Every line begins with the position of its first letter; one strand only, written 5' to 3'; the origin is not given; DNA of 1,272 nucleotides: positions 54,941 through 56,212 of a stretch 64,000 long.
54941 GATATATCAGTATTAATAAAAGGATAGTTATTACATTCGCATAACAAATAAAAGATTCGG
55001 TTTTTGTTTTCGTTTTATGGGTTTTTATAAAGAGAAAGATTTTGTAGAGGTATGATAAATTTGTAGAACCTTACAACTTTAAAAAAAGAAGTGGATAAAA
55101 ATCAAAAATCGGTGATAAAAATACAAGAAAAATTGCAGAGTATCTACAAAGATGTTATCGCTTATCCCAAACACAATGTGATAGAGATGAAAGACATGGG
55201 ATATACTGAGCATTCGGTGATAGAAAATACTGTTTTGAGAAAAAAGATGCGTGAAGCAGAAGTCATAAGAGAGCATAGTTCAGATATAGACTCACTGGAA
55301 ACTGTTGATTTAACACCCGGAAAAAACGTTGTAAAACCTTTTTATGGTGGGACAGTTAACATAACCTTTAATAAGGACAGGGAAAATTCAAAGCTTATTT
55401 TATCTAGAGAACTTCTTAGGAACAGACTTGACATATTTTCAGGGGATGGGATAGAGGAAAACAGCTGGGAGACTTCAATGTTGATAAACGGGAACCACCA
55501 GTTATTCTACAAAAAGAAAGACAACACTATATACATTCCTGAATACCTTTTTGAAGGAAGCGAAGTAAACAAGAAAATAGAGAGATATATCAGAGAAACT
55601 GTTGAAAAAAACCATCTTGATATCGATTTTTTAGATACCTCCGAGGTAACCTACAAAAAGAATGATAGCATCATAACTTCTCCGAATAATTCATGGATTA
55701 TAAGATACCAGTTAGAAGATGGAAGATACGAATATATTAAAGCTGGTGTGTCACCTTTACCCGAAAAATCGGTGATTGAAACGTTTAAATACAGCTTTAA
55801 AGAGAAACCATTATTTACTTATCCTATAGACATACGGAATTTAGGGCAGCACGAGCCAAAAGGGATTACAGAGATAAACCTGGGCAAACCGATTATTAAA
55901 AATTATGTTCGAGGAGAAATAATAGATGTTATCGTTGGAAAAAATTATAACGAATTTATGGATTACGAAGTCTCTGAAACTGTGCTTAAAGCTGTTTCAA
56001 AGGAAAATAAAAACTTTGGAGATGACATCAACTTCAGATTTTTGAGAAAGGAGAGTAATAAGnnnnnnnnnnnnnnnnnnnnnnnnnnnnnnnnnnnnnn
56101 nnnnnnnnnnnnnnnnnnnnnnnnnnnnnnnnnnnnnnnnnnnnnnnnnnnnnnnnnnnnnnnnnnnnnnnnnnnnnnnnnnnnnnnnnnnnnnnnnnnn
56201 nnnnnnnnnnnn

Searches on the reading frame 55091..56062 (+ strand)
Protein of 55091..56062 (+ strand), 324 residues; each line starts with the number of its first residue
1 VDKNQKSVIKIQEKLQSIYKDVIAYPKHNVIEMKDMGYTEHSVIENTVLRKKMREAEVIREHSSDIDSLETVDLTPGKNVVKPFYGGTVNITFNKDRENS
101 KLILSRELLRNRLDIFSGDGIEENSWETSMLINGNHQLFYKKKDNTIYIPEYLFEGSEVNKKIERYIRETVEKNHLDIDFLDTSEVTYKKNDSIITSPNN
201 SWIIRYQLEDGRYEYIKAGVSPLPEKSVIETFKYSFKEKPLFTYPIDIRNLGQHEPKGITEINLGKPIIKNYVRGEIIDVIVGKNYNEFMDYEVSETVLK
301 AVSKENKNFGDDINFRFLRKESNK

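Call 4: search_protein_families(library=pfam, proteins=[window:55091-56062:+], max_evalue=1)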
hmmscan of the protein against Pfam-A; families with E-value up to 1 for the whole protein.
window:55091-56062:+ (324 aa): 0 families

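Call 5: search_protein_families(library=ncbifam, proteins=[window:55091-56062:+], max_evalue=1)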
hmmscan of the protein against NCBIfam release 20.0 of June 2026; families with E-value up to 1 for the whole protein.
window:55091-56062:+ (324 aa): 0 families

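Call 9: find_homologous_proteins(query=window:55091-56062:+, max_evalue=0.001)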
Query window:55091-56062:+ (324 aa): 1 proteins with E <= 0.001 among 1355 candidates.
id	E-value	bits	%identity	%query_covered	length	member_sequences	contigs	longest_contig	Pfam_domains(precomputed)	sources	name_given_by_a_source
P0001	2.6e-208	709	100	100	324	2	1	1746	-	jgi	-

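Call 10: search_solved_structures(query=window:55091-56062:+, max_evalue=10)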
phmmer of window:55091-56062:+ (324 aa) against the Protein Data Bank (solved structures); distinct sequences matched with E-value up to 10: 1.
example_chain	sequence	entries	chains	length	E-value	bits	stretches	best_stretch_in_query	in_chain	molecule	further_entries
7rk4_A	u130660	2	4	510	0.89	12.1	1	193-233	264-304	Mannitol 2-dehydrogenase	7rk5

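Call 15: find_encoding_contigs(protein=window:55091-56062:+, flank=10000)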
Protein window:55091-56062:+ (324 aa): 6 contigs read that carry it; 4 places shown.
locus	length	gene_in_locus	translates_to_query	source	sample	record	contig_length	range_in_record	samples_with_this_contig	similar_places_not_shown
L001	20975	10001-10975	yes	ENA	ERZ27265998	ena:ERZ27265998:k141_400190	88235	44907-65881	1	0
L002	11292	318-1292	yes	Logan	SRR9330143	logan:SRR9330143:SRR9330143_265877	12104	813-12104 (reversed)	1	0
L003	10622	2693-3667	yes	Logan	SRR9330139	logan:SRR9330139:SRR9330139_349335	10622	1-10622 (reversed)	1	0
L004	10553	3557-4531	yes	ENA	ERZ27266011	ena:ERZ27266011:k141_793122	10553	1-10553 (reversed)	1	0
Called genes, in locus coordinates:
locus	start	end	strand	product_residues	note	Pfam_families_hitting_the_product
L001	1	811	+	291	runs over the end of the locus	PF17125:Methyltr_RsmF_N (weak), PF01189:Methyltr_RsmB-F, PF01728:FtsJ (weak), PF13847:Methyltransf_31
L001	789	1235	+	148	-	-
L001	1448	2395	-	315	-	-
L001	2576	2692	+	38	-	-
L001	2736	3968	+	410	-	PF02812:ELFV_dehydrog_N, PF00208:ELFV_dehydrog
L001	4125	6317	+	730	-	PF00009:GTP_EFTU, PF22042:EF-G_D2, PF03144:GTP_EFTU_D2, PF14492:EFG_III, PF03764:EFG_IV, PF00679:EFG_C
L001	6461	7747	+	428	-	PF00009:GTP_EFTU, PF03144:GTP_EFTU_D2, PF03143:GTP_EFTU_D3, PF22594:GTP-eEF1A_C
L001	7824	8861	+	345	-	PF02830:V4R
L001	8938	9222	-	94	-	-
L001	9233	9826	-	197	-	PF02830:V4R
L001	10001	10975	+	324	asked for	-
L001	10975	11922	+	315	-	-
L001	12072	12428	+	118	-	PF00072:Response_reg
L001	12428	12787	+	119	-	PF00072:Response_reg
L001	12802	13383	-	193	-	PF01584:CheW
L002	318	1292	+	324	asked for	-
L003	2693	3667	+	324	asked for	-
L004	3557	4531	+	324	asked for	-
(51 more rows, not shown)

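Call 19: predict_structure(alignment_id=A1)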
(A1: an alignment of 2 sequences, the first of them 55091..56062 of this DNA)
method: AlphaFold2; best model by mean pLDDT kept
length: 324 residues; sequences in the alignment: 2
mean_pLDDT: 30.8   pTM: 0.22
mean pLDDT of the five models: 30.8, 30.1, 29.5, 28.1, 27.6
residues with pLDDT >= 90: 0; 70-90: 0; 50-70: 12; < 50: 312
segments of 3 or more residues with pLDDT < 50: 1-143, 145-148, 150-164, 181-324
pLDDT, mean of each block of 10 residues (from residue 1): 31 25 23 25 28 25 23 24 26 34 33 27 27 33 47 42 49 50 32 24 36 36 25 24 33 32 37 27 28 30 29 22 24
secondary structure, 60 per line:
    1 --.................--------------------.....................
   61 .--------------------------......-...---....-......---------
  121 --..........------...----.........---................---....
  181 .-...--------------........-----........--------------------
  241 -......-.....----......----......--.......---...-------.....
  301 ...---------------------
elements in order: H3-19 H40-61 E88-93 E101-104 H106-111 H123-132 E139-141 E146-150 H151-154 H158-173 E177-181 E200-207 E213-220 E242-247 H249-253 E258-263 E268-273 E276-282 H296-303

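Call 22: search_protein_representatives(alignment_id=A1)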
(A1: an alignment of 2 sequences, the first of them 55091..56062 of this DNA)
Query: 2 sequences, 332 profile positions. Proteins with E-value up to 0.001 (for the whole library): 9; up to 1e-10: 5; up to 1e-30: 1. The best 9 are listed.
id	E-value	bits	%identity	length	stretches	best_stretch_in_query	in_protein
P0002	2.6e-77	276.7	-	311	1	16-326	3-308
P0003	4.2e-25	105.1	-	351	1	23-302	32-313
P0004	2.6e-19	86.1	-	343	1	28-302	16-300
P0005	3.7e-17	79.0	-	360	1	17-331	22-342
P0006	3.0e-12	62.8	-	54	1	1-58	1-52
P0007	7.3e-10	55.0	-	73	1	70-131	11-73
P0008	4.1e-08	49.3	-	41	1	289-328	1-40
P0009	1.6e-06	44.0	-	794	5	201-257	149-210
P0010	5.7e-05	38.9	-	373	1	39-257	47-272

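Call 25: find_encoding_contigs(protein=P0002, flank=10000)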
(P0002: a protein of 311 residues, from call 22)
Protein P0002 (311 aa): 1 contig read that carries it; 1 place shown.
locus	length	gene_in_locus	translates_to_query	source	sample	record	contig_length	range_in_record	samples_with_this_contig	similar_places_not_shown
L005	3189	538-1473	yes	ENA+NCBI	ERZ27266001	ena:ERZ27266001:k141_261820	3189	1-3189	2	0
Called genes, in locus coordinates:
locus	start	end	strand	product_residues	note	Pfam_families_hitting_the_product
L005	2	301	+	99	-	?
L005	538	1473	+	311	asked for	-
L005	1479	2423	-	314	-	PF01384:PHO4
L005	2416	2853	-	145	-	PF19146:DUF5828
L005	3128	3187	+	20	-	?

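Call 26: find_encoding_contigs(protein=P0003, flank=10000)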
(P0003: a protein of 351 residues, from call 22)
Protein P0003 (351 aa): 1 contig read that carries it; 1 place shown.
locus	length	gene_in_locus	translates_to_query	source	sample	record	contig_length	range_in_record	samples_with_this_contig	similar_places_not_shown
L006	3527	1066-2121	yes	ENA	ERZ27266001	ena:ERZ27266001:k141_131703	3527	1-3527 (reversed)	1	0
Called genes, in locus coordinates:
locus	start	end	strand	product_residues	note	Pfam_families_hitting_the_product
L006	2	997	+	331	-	?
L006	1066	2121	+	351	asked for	-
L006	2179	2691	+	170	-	-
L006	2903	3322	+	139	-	-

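Call 27: find_encoding_contigs(protein=P0004, flank=10000)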
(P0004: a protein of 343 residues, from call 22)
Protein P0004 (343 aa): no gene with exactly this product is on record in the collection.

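Call 32: find_encoding_contigs(protein=P0005, flank=10000)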
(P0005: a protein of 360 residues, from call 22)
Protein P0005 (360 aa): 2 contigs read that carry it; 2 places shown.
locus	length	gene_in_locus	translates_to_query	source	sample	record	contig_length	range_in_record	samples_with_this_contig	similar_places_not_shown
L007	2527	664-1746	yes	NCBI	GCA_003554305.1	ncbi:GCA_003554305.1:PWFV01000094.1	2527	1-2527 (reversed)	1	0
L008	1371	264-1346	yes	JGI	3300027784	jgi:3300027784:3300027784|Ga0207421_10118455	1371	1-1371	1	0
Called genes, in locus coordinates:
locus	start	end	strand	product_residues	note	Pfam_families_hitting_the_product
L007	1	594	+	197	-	?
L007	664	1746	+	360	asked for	-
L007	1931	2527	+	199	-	?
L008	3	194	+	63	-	?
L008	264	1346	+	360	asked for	-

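Call 33: find_encoding_contigs(protein=P0010, flank=10000)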
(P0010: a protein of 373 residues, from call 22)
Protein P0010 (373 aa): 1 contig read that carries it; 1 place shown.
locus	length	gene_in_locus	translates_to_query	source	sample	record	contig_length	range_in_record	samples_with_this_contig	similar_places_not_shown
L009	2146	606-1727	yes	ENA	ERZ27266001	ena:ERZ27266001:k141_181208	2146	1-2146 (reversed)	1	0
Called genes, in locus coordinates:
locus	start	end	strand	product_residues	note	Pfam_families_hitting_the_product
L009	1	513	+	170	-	?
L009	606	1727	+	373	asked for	-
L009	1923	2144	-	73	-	?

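Call 43: find_homologous_proteins(query=A2, max_evalue=0.001)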
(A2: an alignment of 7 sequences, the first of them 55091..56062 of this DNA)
Query A2 (7 sequences) (324 aa, profile of the alignment): 2 proteins with E <= 0.001 among 8000 candidates.
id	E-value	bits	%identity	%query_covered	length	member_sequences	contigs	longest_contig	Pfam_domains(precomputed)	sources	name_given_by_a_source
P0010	2.1e-118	413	25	74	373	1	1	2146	-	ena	-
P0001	9.2e-109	382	100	100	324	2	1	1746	-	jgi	-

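Call 45: find_encoding_contigs(protein=P0008, flank=10000)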
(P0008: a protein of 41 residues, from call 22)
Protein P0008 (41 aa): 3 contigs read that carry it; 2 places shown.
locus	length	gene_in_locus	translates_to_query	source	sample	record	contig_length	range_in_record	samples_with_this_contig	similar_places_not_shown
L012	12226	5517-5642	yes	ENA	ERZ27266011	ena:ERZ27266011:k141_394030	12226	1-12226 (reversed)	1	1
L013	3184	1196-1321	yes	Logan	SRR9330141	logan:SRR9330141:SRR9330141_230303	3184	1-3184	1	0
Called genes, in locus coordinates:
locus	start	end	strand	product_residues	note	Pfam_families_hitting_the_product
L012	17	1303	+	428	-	PF00009:GTP_EFTU, PF03144:GTP_EFTU_D2, PF03143:GTP_EFTU_D3, PF22594:GTP-eEF1A_C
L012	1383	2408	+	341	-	PF02830:V4R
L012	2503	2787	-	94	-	-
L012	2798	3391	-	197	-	PF02830:V4R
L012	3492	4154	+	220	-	-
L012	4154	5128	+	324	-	-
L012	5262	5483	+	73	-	-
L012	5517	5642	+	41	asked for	-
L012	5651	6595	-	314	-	PF01384:PHO4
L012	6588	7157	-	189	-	PF19146:DUF5828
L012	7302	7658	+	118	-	PF00072:Response_reg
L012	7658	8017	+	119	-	PF00072:Response_reg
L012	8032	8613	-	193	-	PF01584:CheW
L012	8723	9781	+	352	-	-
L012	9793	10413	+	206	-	-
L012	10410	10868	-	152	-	PF03975:CheD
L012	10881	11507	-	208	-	PF13690:CheX (faint), PF04509:CheC (faint)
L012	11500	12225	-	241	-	?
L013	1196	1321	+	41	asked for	-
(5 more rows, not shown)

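Call 46: find_encoding_contigs(protein=P0006, flank=10000)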
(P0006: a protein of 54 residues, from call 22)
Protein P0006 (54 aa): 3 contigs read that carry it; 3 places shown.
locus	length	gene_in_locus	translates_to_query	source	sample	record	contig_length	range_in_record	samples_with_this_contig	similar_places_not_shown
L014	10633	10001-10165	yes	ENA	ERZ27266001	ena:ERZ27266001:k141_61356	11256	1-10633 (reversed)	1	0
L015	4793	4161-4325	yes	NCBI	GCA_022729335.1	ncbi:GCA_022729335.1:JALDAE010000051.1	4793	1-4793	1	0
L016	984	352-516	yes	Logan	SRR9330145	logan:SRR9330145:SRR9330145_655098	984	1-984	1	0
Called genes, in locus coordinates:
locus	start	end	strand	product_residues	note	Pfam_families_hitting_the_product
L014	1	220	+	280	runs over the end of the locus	?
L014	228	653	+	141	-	-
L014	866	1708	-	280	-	-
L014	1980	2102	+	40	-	-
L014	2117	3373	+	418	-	PF02812:ELFV_dehydrog_N, PF00208:ELFV_dehydrog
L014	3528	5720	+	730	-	PF00009:GTP_EFTU, PF22042:EF-G_D2, PF03144:GTP_EFTU_D2, PF14492:EFG_III, PF03764:EFG_IV, PF00679:EFG_C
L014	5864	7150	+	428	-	PF00009:GTP_EFTU, PF01926:MMR_HSR1 (faint), PF03144:GTP_EFTU_D2, PF03143:GTP_EFTU_D3, PF22594:GTP-eEF1A_C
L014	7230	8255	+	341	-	PF02830:V4R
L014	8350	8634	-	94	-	-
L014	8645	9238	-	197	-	PF02830:V4R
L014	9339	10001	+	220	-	-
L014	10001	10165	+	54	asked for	-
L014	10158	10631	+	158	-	?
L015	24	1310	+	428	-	PF00009:GTP_EFTU, PF01926:MMR_HSR1 (faint), PF03144:GTP_EFTU_D2, PF03143:GTP_EFTU_D3, PF22594:GTP-eEF1A_C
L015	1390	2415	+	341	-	PF02830:V4R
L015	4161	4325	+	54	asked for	-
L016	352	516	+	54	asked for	-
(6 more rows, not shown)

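Call 47: find_encoding_contigs(protein=P0007, flank=10000)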
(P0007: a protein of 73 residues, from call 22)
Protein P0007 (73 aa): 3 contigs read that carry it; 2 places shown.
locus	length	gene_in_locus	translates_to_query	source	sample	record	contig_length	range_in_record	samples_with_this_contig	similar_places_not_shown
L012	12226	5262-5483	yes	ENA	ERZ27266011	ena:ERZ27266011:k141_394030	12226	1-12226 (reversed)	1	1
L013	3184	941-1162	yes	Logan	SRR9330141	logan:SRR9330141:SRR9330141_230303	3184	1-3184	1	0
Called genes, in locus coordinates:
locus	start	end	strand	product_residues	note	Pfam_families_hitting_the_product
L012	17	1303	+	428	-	PF00009:GTP_EFTU, PF03144:GTP_EFTU_D2, PF03143:GTP_EFTU_D3, PF22594:GTP-eEF1A_C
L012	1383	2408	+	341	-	PF02830:V4R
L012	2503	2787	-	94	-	-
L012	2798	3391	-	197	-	PF02830:V4R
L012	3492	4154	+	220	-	-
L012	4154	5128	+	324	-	-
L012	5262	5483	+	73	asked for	-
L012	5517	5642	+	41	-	-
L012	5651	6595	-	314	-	PF01384:PHO4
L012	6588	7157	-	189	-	PF19146:DUF5828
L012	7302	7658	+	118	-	PF00072:Response_reg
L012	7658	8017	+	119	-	PF00072:Response_reg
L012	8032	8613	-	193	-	PF01584:CheW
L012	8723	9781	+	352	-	-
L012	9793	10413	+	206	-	-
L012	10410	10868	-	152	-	PF03975:CheD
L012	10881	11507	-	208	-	PF13690:CheX (faint), PF04509:CheC (faint)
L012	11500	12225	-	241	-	?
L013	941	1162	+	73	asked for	-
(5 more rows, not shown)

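Call 53: search_protein_families(library=pfam, proteins=[L012:3492-4151:+, L006:44-994:+, L007:10-591:+, L009:37-510:+, L012:6588-7154:-, P0003, P0004, P0005, P0010, P0002], max_evalue=1)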
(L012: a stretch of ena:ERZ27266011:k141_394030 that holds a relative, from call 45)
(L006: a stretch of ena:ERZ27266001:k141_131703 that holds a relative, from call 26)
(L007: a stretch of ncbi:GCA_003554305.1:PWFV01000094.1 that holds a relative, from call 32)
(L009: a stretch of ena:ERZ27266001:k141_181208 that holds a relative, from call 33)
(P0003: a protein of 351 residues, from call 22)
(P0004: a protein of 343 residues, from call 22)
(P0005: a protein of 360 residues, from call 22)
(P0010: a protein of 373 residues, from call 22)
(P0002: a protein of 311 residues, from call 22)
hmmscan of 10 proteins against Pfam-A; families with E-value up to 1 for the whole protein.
L012:3492-4151:+ (220 aa): 1 family
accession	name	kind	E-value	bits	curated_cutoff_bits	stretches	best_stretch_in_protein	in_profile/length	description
PF14088.11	DUF4268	-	0.009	16.5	27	1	136-195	67-125/140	Domain of unknown function (DUF4268)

L006:44-994:+ (317 aa): 8 families
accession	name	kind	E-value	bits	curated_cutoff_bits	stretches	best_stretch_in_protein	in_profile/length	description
PF02572.21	CobA_CobO_BtuR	-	7.4e-66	222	25.7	2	143-317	2-172/172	ATP:corrinoid adenosyltransferase BtuR/CobO/CobP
PF22990.1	ABHD16_N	-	0.0099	16.3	27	0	159-182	80-103/125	Phosphatidylserine Lipase ABHD16 N-terminal domain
PF10208.15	ARMET_C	-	0.019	14.8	23.5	1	290-305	28-43/43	ARMET, C-terminal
PF00617.24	RasGEF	-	0.02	15.2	23.1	1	188-264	67-142/181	RasGEF domain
PF06384.16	ICAT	-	0.062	14.1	25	0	163-195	24-56/78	Beta-catenin-interacting protein ICAT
PF01564.23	Spermine_synth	-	0.08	12.9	22.9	1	210-270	65-124/186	Spermine/spermidine synthase domain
PF13847.12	Methyltransf_31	-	0.1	12.8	27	0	217-252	54-85/145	Methyltransferase domain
PF14959.11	GSAP-16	-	0.14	12.5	27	1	189-237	56-105/108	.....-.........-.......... protein C-term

L007:10-591:+ (194 aa): 4 families
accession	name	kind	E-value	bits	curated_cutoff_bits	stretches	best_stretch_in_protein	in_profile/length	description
PF02572.21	CobA_CobO_BtuR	-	1.8e-41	142.7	25.7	1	21-194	3-172/172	ATP:corrinoid adenosyltransferase BtuR/CobO/CobP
PF05272.17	VapE-like_dom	-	0.0039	17.1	25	1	38-106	37-101/217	Virulence-associated protein E-like domain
PF10208.15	ARMET_C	-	0.079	12.9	23.5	1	166-182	27-43/43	ARMET, C-terminal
PF13614.12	AAA_31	-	0.43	10.9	27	0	69-120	76-125/177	AAA domain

L009:37-510:+ (158 aa): 1 family
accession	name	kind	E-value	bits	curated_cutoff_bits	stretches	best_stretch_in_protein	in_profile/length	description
PF03466.25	LysR_substrate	-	0.066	13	28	1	9-49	39-77/209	LysR substrate binding domain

L012:6588-7154:- (188 aa): 1 family
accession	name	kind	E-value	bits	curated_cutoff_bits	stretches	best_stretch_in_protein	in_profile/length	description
PF19146.6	DUF5828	-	2.9e-22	79.9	27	1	12-184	5-190/230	Family of unknown function (DUF5828)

P0003 (351 aa): 1 family
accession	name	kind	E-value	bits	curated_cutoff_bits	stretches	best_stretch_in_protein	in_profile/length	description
PF01638.23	HxlR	-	0.2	12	20.8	0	36-67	25-56/91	HxlR-like helix-turn-helix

P0004 (343 aa): 0 families

P0005 (360 aa): 0 families

P0010 (373 aa): 0 families

P0002 (311 aa): 0 families

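Call 66: predict_structure(alignment_id=A2)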
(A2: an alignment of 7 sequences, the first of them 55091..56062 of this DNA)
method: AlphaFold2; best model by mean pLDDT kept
length: 324 residues; sequences in the alignment: 7
mean_pLDDT: 56.2   pTM: 0.60
mean pLDDT of the five models: 56.2, 50.6, 43.3, 36.8, 36.1
residues with pLDDT >= 90: 0; 70-90: 76; 50-70: 113; < 50: 135
segments of 3 or more residues with pLDDT < 50: 1-20, 36-44, 77-87, 92-98, 108-126, 176-183, 223-238, 283-324
pLDDT, mean of each block of 10 residues (from residue 1): 39 34 73 52 55 76 60 56 45 49 53 37 47 66 82 75 81 59 70 65 66 64 41 44 71 56 59 62 46 43 42 38 31
secondary structure, 60 per line:
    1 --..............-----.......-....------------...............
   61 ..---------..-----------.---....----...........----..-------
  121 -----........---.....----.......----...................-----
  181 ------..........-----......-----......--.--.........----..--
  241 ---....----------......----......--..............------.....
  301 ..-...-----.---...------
elements in order: H3-16 E22-25 E30-33 H46-62 E89-92 E100-107 H126-133 E137-141 E146-152 H157-175 E187-196 E202-207 E213-218 H224-232 E244-247 E258-263 E268-273 E276-282 H283-289 H296-302
